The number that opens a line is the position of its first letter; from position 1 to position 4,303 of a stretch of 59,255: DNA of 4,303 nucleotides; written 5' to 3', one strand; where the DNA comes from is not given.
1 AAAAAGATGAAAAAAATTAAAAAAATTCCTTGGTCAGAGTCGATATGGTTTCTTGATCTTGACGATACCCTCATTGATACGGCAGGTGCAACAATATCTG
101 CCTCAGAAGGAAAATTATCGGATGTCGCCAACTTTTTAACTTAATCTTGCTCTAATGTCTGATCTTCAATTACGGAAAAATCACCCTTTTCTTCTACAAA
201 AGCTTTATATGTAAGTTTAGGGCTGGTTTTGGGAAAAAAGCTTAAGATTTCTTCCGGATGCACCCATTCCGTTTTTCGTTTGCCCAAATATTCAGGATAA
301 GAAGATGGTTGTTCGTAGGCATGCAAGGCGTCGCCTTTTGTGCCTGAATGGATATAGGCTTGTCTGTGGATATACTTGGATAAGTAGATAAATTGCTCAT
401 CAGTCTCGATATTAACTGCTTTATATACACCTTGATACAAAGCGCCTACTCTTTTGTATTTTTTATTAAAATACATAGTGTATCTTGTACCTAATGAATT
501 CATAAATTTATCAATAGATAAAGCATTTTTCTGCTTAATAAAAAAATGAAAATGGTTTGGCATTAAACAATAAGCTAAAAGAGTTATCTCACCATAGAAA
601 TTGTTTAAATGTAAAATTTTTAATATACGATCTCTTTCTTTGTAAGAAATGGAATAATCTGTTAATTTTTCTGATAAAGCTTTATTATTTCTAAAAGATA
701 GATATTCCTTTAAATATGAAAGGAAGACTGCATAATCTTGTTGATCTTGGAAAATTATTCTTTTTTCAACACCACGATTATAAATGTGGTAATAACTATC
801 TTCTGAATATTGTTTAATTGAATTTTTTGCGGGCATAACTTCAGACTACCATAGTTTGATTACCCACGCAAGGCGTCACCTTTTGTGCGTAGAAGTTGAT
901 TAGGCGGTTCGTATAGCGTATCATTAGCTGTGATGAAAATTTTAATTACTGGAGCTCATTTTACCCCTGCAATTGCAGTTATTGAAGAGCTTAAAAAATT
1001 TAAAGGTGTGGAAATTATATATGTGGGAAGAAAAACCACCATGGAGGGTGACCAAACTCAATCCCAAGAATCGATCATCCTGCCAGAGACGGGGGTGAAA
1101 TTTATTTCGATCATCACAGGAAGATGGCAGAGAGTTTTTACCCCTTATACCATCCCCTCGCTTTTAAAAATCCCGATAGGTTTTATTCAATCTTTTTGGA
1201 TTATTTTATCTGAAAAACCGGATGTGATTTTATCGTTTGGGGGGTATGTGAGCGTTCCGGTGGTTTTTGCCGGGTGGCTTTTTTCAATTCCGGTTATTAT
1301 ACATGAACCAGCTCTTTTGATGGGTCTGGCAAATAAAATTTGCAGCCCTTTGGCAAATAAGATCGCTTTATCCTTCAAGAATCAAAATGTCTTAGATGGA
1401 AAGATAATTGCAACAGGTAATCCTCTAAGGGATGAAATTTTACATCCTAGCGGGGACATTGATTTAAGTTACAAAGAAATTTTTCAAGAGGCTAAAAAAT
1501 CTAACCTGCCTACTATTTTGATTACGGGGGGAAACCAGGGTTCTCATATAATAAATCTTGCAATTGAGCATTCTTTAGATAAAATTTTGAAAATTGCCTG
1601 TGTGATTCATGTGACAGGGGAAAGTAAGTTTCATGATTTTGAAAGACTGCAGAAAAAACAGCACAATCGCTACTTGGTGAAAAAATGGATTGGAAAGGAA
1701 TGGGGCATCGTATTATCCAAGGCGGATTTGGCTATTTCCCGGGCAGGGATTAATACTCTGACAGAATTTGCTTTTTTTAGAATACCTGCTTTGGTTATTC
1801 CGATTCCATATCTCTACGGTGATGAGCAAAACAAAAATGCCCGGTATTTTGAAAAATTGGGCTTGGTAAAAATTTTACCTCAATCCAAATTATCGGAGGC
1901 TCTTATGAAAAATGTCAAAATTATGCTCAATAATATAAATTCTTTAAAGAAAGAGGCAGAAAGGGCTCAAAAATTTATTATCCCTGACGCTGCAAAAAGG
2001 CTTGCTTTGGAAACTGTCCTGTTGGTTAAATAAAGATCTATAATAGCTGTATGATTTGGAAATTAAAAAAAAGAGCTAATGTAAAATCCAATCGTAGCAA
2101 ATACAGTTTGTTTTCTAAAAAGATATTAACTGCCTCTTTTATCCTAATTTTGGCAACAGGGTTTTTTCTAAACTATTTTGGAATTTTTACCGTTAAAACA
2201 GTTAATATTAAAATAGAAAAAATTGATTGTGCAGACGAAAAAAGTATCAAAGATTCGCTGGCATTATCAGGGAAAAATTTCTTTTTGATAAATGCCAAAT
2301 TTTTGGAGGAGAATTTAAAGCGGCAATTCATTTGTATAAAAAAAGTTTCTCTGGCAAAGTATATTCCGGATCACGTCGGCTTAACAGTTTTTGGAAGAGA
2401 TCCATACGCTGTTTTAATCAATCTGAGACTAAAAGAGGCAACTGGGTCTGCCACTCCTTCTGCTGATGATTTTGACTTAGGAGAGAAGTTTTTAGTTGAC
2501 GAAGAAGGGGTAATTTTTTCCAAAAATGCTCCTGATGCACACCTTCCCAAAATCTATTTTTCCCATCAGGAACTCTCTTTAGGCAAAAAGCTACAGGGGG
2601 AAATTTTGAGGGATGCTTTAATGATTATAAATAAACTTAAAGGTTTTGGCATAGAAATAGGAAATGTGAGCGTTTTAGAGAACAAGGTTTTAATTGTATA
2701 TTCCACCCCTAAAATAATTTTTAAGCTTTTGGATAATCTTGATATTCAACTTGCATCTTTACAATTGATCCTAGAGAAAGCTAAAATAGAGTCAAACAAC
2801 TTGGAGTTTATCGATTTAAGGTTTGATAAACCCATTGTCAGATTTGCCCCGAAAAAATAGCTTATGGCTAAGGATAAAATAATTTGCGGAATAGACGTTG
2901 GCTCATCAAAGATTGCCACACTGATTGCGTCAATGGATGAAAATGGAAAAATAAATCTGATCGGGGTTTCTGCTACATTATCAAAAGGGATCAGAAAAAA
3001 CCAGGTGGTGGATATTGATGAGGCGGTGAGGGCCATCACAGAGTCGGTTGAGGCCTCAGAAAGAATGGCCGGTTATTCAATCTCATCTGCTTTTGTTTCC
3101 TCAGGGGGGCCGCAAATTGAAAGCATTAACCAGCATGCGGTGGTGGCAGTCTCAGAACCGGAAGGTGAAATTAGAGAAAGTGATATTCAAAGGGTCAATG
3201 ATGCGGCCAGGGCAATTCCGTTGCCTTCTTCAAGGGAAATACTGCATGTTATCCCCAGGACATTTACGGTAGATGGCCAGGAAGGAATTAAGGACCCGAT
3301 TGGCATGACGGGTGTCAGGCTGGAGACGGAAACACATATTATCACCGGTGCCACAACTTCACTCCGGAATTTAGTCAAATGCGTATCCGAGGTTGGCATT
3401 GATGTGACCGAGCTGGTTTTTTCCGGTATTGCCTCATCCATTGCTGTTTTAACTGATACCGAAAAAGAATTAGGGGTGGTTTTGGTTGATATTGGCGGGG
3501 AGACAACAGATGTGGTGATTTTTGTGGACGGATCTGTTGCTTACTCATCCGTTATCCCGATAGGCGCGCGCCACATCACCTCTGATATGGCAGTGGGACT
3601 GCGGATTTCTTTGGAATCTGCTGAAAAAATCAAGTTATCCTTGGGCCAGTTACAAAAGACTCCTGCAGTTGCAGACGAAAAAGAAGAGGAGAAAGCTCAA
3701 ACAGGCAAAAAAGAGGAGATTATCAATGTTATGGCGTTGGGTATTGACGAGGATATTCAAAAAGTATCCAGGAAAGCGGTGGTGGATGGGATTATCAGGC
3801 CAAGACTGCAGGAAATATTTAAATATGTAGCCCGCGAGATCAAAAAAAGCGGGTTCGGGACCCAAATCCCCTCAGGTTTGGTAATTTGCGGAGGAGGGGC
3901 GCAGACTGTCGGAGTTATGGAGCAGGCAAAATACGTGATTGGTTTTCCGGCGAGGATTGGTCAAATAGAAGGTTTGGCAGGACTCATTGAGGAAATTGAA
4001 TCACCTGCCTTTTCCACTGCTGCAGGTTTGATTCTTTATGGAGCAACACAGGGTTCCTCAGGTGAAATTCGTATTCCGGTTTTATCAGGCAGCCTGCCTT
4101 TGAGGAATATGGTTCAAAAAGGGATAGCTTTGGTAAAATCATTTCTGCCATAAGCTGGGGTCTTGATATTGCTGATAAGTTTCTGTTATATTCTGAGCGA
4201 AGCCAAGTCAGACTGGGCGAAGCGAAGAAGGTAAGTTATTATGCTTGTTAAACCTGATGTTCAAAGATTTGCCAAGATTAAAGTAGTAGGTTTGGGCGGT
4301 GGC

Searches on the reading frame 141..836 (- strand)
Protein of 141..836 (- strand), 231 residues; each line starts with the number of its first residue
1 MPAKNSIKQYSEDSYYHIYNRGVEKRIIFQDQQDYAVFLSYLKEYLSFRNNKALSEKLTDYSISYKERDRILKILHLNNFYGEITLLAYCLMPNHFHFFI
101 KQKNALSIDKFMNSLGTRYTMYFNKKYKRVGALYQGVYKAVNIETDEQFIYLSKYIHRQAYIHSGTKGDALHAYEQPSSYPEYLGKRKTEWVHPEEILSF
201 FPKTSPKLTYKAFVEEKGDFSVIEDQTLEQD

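Call 45: search_protein_families(library=pfam, proteins=[window:141-836:-], max_evalue=0.0001)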
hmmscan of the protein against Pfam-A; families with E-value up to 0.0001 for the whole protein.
window:141-836:- (231 aa): 1 family
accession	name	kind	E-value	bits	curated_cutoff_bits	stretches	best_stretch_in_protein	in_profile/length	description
PF01797.21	Y1_Tnp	-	2.5e-12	47.4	23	1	68-159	25-121/121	Transposase IS200 like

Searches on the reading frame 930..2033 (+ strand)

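Call 45: search_protein_families(library=pfam, proteins=[window:930-2033:+], max_evalue=0.0001)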
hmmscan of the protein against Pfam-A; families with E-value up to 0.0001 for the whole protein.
window:930-2033:+ (367 aa): 2 families
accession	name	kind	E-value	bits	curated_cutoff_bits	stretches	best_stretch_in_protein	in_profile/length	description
PF04101.22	Glyco_tran_28_C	-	6.5e-25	88.5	22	1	195-358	1-166/166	Glycosyltransferase family 28 C-terminal domain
PF03033.26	Glyco_transf_28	-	4.4e-23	82.3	26.2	1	7-146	8-138/139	Glycosyltransferase family 28 N-terminal domain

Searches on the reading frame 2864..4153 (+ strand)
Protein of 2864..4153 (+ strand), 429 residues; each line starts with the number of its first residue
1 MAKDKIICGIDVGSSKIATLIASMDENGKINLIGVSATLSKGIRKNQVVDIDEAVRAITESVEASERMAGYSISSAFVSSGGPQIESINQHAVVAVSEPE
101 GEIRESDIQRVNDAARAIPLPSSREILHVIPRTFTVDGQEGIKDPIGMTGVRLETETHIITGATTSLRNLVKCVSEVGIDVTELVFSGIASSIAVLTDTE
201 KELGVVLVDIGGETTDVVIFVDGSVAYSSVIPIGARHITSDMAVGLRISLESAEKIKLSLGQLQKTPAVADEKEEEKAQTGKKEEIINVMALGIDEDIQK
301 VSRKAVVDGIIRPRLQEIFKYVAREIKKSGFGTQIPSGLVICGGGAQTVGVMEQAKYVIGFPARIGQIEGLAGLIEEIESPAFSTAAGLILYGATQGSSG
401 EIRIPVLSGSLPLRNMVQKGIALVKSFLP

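Call 45: search_protein_families(library=pfam, proteins=[window:2864-4153:+], max_evalue=0.0001)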
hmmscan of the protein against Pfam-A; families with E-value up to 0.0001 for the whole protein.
window:2864-4153:+ (429 aa): 5 families
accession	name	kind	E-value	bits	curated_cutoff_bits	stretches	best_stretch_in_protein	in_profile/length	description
PF14450.12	FtsA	-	2e-34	119.2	31.8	2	206-388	1-127/127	Cell division protein FtsA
PF02491.25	SHS2_FTSA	-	1.3e-30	106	25.4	1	82-161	1-79/79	SHS2 domain inserted in FTSA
PF11104.14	PilM_2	-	3.4e-05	23.4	27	0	191-259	168-236/340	Type IV pilus assembly protein PilM;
PF06723.19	MreB_Mbl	-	3.7e-05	23.2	27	1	170-365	112-303/327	MreB/Mbl protein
PF06277.17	EutA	-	3.9e-05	23.2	27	1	195-310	135-243/475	Ethanolamine utilisation protein EutA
